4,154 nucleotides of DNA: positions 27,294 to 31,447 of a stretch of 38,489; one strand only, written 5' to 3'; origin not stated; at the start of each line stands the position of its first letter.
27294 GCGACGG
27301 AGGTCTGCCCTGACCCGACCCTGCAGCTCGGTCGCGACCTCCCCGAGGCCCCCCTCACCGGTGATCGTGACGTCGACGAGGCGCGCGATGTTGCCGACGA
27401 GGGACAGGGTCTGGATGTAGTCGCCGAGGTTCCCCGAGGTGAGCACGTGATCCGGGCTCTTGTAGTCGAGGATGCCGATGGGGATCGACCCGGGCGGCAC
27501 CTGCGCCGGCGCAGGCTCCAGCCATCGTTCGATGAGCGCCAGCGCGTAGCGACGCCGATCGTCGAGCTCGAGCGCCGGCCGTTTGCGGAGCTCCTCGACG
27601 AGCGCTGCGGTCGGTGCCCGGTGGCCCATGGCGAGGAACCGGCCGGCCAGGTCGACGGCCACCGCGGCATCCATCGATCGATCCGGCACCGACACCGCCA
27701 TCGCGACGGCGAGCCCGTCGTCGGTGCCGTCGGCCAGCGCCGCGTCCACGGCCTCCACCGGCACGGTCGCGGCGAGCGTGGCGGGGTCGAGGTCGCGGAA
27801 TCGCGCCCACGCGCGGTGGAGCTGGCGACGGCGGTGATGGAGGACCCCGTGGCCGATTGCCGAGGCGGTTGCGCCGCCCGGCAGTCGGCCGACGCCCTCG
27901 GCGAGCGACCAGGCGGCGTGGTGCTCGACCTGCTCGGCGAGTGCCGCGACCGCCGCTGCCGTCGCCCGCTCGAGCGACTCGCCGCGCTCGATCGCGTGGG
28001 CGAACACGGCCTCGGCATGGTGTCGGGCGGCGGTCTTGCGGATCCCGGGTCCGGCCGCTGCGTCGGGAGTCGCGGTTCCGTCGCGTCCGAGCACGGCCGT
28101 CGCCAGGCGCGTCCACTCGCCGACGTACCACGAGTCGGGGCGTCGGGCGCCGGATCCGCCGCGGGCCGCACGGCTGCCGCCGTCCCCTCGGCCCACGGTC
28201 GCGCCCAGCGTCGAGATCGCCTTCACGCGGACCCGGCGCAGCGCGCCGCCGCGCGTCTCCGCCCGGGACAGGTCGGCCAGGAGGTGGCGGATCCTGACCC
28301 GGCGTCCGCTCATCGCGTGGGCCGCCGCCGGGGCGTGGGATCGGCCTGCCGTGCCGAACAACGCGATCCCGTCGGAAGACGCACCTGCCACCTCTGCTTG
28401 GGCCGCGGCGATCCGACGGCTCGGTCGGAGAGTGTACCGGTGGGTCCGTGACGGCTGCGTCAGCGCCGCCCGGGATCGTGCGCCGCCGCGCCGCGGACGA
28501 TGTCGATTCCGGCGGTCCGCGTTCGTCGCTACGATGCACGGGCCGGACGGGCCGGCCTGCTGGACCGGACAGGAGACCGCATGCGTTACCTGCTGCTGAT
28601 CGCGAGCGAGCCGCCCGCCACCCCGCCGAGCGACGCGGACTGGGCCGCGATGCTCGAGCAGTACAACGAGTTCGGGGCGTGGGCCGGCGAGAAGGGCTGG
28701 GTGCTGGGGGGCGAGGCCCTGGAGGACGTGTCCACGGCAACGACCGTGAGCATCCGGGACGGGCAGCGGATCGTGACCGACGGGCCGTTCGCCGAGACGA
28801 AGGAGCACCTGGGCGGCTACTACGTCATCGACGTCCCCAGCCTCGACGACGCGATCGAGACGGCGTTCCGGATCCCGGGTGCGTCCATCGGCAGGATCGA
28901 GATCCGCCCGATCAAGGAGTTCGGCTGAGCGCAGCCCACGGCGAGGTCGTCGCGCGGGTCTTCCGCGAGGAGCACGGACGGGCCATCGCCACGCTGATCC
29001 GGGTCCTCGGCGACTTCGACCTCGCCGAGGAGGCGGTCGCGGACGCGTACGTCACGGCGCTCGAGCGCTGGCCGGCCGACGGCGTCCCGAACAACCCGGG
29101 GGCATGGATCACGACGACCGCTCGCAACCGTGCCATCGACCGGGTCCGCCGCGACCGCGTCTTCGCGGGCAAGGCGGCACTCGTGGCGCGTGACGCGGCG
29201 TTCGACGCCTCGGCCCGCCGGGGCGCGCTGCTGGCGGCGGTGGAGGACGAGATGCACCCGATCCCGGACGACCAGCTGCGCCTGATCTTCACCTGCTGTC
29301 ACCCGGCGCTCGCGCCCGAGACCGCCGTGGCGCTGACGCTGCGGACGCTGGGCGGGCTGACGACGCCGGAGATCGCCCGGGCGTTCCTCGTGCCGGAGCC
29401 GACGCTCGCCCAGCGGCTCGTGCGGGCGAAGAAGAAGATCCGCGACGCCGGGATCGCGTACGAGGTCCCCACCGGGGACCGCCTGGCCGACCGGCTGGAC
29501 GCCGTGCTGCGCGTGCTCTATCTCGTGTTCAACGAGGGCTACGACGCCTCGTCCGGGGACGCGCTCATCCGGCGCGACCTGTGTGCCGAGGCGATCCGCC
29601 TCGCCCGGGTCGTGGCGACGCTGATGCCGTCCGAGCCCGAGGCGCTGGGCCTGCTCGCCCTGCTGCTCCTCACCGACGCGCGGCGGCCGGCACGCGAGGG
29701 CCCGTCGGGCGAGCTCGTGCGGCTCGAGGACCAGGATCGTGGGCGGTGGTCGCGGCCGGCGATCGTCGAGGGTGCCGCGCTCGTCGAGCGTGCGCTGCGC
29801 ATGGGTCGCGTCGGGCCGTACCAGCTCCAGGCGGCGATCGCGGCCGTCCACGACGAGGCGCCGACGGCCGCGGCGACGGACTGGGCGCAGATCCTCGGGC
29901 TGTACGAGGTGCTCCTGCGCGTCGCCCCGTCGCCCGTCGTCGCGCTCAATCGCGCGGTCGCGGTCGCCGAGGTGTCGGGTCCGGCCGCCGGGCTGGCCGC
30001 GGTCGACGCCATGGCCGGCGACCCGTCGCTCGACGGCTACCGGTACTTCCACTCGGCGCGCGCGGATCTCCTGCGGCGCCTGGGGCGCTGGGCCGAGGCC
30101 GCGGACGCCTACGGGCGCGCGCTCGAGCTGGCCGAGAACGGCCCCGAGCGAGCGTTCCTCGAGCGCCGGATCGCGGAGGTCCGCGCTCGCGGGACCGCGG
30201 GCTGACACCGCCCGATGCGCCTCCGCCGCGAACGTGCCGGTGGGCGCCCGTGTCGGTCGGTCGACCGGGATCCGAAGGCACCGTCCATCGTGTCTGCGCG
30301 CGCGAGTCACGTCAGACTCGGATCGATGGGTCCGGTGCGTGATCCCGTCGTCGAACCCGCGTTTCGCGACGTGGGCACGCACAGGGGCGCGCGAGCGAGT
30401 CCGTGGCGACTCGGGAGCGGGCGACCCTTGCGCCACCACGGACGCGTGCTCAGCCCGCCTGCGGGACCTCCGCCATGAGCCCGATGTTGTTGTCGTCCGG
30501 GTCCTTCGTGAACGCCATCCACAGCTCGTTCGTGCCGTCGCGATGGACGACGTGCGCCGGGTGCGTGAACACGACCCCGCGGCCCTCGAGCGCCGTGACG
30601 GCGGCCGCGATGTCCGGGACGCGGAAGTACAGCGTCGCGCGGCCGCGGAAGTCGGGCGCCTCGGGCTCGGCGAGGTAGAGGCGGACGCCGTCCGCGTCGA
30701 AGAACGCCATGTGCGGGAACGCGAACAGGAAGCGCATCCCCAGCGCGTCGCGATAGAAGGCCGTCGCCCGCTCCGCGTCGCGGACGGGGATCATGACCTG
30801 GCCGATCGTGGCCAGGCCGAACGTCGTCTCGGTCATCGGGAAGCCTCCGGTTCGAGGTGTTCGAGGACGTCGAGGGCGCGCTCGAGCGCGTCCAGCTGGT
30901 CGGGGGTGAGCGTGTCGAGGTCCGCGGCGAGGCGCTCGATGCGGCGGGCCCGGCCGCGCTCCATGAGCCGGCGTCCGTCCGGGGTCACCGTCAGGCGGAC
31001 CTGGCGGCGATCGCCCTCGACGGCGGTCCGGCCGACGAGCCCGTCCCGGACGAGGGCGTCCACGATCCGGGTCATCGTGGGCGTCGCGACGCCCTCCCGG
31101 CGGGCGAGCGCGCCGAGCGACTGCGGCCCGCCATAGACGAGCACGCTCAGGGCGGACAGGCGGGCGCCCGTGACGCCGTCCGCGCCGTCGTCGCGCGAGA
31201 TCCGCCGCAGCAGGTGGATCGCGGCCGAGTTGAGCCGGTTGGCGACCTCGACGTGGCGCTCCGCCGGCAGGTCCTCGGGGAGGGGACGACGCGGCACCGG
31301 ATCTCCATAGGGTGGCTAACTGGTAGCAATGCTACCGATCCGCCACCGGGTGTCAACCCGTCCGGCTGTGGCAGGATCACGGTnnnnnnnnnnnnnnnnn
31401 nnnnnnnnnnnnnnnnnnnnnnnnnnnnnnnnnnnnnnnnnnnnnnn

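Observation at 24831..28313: Single ORF of about 1160 aa fusing an unknown helical domain, a pyruvyl-transferase-like domain, a GT8 glycosyltransferase and a TylF-type O-methyltransferase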

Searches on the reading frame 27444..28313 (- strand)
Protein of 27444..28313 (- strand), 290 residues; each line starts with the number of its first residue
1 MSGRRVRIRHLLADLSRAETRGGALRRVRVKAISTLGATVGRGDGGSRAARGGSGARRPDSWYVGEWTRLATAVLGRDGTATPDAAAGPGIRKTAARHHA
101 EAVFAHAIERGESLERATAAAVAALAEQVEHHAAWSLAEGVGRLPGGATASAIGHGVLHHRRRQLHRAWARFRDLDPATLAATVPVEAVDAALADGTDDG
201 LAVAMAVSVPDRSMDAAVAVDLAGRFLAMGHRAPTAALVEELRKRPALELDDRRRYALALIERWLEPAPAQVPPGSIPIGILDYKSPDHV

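Call 43: predict_structure(alignment_id=A3)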
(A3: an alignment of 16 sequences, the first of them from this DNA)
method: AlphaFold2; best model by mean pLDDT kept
length: 290 residues; sequences in the alignment: 16
mean_pLDDT: 81.5   pTM: 0.64
mean pLDDT of the five models: 81.5, 80.6, 79.6, 77.8, 77.4
residues with pLDDT >= 90: 162; 70-90: 57; 50-70: 34; < 50: 37
segments of 3 or more residues with pLDDT < 50: 37-60, 76-80, 284-290
pLDDT, mean of each block of 10 residues (from residue 1): 75 81 82 60 34 37 54 49 67 87 95 97 95 97 96 98 97 98 98 96 97 94 95 96 92 95 81 72 48
secondary structure, 60 per line:
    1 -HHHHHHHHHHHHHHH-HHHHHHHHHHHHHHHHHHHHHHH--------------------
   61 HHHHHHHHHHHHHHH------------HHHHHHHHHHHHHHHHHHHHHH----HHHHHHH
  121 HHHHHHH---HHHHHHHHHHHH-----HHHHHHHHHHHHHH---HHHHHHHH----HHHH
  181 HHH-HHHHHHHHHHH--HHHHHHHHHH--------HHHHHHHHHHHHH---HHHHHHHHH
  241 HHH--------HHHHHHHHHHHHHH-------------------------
elements in order: H2-16 H18-40 H61-75 H88-109 H114-127 H131-142 H148-161 H165-172 H177-183 H185-195 H198-207 H216-228 H232-243 H252-265
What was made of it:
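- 28134..28313 (-): aa 1-60: basic N-terminal tail. It comprises an Arg-rich helix (aa 2-40) and a disordered Gly/Arg linker. AF2 predicts helices 2-16 and 18-40 at pLDDT 75-82, and pLDDT below 50 for aa 37-60 (call 43).
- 27498..28133 (-): aa 61-272: helical-repeat (TPR-like) domain. AF2 pLDDT is above 90 for aa 90-265, with 12 helices (call 43).
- On TPR / helical-repeat scaffolds: The AF2 model is a confident stack of 12 helices (call 43).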

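Call 49: fold_search(model_id=the predicted structure, library=pdb)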
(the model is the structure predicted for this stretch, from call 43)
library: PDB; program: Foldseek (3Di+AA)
matches with E <= 10: 419; with E <= 0.001: 0
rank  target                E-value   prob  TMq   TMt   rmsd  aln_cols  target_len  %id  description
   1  2y4u                  2.5e-01  0.38  0.17  0.12  14.1       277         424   12  Crystal structure of human P58(IPK) in space group P312 (released 2011-08-10)
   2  8g9j                  2.6e-01  0.23  0.14  0.19  16.0       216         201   17  Geometrically programmable nanomaterial construction using regularized protein building blocks (released 2024-03-13)
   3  3gw4_B                3.1e-01  0.72  0.25  0.33  11.1       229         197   14  Crystal structure of uncharacterized protein from Deinococcus radiodurans. Northeast Structural Genomics Consortium Ta (released 2009-04-21)
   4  2y4t_B                3.6e-01  0.33  0.17  0.12  14.3       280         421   12  Crystal structure of the human co-chaperone P58(IPK) (released 2011-08-10)
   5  6frk_r                3.9e-01  0.98  0.35  0.48  10.3       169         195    9  Structure of a prehandover mammalian ribosomal SRP and SRP receptor targeting complex (released 2018-03-28)
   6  6e9v_A                4.3e-01  0.25  0.17  0.22  16.2       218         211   18  DHF79 filament (released 2018-11-21)
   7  8g9k_A                4.3e-01  0.21  0.14  0.18  16.3       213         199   15  Geometrically programmable nanomaterial construction using regularized protein building blocks (released 2024-03-13)
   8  2ho1_B                4.7e-01  0.82  0.32  0.39  10.3       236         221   13  Functional Characterization of Pseudomonas Aeruginosa pilF (released 2006-07-25)
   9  3gw4_A                5.1e-01  0.60  0.24  0.32  10.9       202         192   16  Crystal structure of uncharacterized protein from Deinococcus radiodurans. Northeast Structural Genomics Consortium Ta (released 2009-04-21)
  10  7t6d_B                5.9e-01  0.69  0.28  0.23  12.0       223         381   13  CryoEM structure of the YejM/LapB complex (released 2022-08-17)
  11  5cwm                  7.4e-01  0.16  0.15  0.18  15.6       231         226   15  Crystal structure of de novo designed helical repeat protein DHR64 (released 2015-12-16)
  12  7rqf_A                8.1e-01  0.66  0.32  0.21  11.3       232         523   14  Crystal Structure of LbcA (lipoprotein binding partner of CtpA) of Pseudomonas aeruginosa (released 2022-04-27)
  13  6voa_E                8.5e-01  0.87  0.38  0.30   8.3       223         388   12  Cryo-EM structure of the BBSome-ARL6 complex (released 2020-06-24)
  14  4r7s                  9.3e-01  0.82  0.36  0.40   8.2       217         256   13  Crystal structure of a tetratricopeptide repeat protein (PARMER_03812) from Parabacteroides merdae ATCC 43184 at 2.39 A  (released 2014-10-01)
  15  4eqf_A                9.3e-01  0.82  0.37  0.37  11.1       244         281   13  Trip8b-1a#206-567 interacting with the carboxy-terminal seven residues of HCN2 (released 2012-05-30)
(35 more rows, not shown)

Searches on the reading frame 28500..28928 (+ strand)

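Call 10: search_protein_families(library=pfam, proteins=[window:28500-28928:+], max_evalue=0.01)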
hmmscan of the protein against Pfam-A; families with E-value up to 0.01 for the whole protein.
window:28500-28928:+ (142 aa): 1 family
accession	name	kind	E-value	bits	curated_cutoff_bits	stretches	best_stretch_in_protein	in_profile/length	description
PF03795.20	YCII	-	1.4e-16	61.1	24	1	28-141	1-94/95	YCII-related domain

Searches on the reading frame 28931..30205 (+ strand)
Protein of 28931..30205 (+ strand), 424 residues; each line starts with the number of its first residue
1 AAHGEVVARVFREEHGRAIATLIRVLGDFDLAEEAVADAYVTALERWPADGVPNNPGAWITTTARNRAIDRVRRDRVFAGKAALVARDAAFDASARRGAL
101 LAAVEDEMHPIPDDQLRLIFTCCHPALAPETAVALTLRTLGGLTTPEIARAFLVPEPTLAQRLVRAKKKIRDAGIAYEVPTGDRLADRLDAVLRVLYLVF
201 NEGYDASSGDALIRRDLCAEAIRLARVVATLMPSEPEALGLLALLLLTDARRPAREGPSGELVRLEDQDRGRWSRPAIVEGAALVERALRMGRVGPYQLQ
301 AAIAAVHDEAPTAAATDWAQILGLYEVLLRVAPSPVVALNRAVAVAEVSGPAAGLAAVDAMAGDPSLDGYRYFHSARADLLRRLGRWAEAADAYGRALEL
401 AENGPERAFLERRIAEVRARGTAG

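Call 10: search_protein_families(library=pfam, proteins=[window:28931-30205:+], max_evalue=0.01)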
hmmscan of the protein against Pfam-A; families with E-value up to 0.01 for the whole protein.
window:28931-30205:+ (424 aa): 7 families
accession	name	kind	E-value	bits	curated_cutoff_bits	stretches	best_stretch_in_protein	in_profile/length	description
PF20239.3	DUF6596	-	2.4e-37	127.7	27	1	188-288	1-101/102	Family of unknown function (DUF6596)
PF08281.18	Sigma70_r4_2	-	7.2e-10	38.8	25.7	1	119-170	3-54/54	Sigma-70, region 4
PF04542.20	Sigma70_r2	-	7.7e-10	38.9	24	1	11-76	2-69/71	Sigma-70 region 2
PF07719.23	TPR_2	-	2.6e-05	24.4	27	1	373-403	3-33/34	Tetratricopeptide repeat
PF00515.34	TPR_1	-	0.00052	20.2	27.8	1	374-403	4-33/34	Tetratricopeptide repeat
PF13424.12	TPR_12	-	0.0024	18.4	30.1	1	377-405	9-39/77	Tetratricopeptide repeat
PF13176.12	TPR_7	-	0.0046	17.4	27.9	1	378-407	6-35/36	Tetratricopeptide repeat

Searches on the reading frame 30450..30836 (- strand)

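Call 10: search_protein_families(library=pfam, proteins=[window:30450-30836:-], max_evalue=0.01)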
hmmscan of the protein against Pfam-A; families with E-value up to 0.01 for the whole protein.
window:30450-30836:- (128 aa): 4 families
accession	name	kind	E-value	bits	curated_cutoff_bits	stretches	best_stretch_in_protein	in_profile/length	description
PF00903.31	Glyoxalase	-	7.8e-14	52.5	20.6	1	11-118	2-119/121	Glyoxalase/Bleomycin resistance protein/Dioxygenase superfamily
PF22677.2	Ble-like_N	-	1.3e-06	28.5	24.5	1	14-44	5-36/41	Bleomycin resistance protein-like N-terminal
PF13669.12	Glyoxalase_4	-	0.00016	22.3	27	1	13-97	2-100/109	Glyoxalase/Bleomycin resistance protein/Dioxygenase superfamily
PF18029.7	Glyoxalase_6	-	0.00033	21.7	23.6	1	13-118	1-103/106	Glyoxalase-like domain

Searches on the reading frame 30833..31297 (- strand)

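Call 10: search_protein_families(library=pfam, proteins=[window:30833-31297:-], max_evalue=0.01)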
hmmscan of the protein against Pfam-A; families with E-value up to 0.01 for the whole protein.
window:30833-31297:- (154 aa): 9 families
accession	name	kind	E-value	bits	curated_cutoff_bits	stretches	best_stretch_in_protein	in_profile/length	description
PF01047.28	MarR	-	5.4e-12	45.9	24.6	1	45-100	4-59/59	MarR family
PF12802.13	MarR_2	-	4.7e-09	36.7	27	1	41-99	2-61/61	MarR family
PF09339.16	HTH_IclR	-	3.2e-05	24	22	1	56-90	16-50/52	IclR helix-turn-helix domain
PF13463.12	HTH_27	-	0.00085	20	22.2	1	64-108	24-68/68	Winged helix DNA-binding domain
PF12840.13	HTH_20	-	0.0038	17.6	27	0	50-88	10-48/51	Helix-turn-helix domain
PF25213.1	HVO_A0261_N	-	0.0054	17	35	1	46-112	13-71/86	HVO_A0261 N-terminal domain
PF14557.12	AphA_like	-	0.0063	16.7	27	0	75-120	49-94/174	Putative AphA-like transcriptional regulator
PF08100.18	Dimerisation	-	0.008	16.4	25.6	0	56-94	38-76/93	O-methyltransferase dimerisation domain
PF13412.12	HTH_24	-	0.0085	16.1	21.9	0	58-88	17-47/48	Winged helix-turn-helix DNA-binding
